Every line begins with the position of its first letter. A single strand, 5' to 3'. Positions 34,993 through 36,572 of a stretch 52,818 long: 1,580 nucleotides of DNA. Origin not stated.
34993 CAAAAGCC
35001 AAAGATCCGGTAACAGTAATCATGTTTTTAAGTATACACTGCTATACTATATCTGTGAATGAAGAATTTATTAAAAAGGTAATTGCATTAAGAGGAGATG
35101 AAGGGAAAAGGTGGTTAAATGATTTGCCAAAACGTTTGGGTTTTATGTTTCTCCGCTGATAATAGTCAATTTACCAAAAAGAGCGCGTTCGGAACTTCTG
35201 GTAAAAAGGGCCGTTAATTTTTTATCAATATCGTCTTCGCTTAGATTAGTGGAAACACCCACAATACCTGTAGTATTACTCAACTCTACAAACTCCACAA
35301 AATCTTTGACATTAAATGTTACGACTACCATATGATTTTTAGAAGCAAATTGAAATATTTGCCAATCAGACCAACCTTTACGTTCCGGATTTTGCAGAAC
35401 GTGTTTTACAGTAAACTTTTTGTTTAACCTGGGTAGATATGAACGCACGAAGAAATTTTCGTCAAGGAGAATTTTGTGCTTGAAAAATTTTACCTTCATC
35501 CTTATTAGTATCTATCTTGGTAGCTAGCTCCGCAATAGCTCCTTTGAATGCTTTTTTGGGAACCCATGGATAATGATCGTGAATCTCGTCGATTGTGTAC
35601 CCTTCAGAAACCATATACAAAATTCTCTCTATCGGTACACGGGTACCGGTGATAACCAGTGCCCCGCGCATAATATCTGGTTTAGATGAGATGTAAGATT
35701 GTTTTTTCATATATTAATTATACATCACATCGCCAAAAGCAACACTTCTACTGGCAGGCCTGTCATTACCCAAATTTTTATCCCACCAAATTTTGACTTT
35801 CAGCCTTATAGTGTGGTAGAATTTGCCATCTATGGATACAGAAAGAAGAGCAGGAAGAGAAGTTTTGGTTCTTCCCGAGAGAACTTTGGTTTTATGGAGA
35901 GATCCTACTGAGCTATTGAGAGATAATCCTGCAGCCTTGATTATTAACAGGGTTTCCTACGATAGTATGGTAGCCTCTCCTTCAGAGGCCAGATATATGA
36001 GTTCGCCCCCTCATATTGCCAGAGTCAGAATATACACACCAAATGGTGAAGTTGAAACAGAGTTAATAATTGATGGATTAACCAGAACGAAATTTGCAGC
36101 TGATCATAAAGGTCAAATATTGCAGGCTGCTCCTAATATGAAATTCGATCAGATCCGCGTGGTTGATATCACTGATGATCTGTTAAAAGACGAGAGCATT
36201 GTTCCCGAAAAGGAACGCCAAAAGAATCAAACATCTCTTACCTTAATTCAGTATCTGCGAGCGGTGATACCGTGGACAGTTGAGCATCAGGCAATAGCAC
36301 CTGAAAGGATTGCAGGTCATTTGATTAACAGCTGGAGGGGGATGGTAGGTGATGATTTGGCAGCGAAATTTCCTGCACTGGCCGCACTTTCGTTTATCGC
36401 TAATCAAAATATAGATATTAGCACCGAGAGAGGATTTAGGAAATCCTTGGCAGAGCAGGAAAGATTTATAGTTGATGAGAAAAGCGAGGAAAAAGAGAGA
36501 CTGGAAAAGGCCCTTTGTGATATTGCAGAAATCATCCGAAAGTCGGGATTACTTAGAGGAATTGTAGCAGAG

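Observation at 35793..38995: Two-gene module: ParB-N-like 710-aa helical protein followed by a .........-like protein whose catalytic acids appear lost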

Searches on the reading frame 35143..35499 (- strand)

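Call 3: search_protein_families(library=pfam, proteins=[window:35143-35499:-], max_evalue=1)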
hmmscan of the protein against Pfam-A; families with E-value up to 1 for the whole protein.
window:35143-35499:- (118 aa): 4 families
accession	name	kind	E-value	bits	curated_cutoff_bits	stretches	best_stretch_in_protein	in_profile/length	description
PF18480.7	DUF5615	-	6.3e-14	52.2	23.8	1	9-115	2-108/110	Domain of unknown function (DUF5615)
PF21308.3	C3_CUB2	-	0.06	13.5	26.7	1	6-32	17-43/62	Complement component 3, CUB domain, second segment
PF04684.18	BAF1_ABF1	-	0.083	12.5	28.9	1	52-101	265-311/511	BAF1 / ABF1 chromatin reorganising factor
PF21555.2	CCC_C_1st_pro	-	0.097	12.9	27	1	79-116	28-65/128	Prokaryotic cation-chloride cotransporter, C-terminal domain, 1st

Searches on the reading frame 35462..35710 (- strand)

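Call 3: search_protein_families(library=pfam, proteins=[window:35462-35710:-], max_evalue=1)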
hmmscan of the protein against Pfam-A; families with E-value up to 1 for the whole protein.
window:35462-35710:- (82 aa): 1 family
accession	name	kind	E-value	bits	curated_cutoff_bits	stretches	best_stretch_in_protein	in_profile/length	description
PF04255.20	DUF433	-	5e-14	52.3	23.6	1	7-59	1-53/56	Protein of unknown function (DUF433)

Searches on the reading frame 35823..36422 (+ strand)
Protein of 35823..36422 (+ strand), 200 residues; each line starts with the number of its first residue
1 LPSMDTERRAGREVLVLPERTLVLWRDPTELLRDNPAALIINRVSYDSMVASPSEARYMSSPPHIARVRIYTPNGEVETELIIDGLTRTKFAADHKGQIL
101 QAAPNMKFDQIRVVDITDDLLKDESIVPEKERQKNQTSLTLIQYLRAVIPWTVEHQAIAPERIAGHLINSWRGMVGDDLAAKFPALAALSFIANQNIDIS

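Call 43: search_solved_structures(query=A4, max_evalue=10, show_alignments=3)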
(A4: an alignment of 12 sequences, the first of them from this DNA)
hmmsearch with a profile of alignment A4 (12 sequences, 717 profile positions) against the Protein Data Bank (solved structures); distinct sequences matched with E-value up to 10: 0.

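Call 62: search_solved_structures(query=A6, max_evalue=10, show_alignments=4)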
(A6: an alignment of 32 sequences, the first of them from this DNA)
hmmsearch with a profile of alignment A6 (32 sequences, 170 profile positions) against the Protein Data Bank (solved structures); distinct sequences matched with E-value up to 10: 2.
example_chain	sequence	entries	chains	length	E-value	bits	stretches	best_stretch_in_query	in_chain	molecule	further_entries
9g6k_Lv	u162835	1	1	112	1.6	11.9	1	29-68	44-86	mL180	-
1vk1_A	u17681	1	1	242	1.9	11.6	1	54-77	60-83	Conserved hypothetical protein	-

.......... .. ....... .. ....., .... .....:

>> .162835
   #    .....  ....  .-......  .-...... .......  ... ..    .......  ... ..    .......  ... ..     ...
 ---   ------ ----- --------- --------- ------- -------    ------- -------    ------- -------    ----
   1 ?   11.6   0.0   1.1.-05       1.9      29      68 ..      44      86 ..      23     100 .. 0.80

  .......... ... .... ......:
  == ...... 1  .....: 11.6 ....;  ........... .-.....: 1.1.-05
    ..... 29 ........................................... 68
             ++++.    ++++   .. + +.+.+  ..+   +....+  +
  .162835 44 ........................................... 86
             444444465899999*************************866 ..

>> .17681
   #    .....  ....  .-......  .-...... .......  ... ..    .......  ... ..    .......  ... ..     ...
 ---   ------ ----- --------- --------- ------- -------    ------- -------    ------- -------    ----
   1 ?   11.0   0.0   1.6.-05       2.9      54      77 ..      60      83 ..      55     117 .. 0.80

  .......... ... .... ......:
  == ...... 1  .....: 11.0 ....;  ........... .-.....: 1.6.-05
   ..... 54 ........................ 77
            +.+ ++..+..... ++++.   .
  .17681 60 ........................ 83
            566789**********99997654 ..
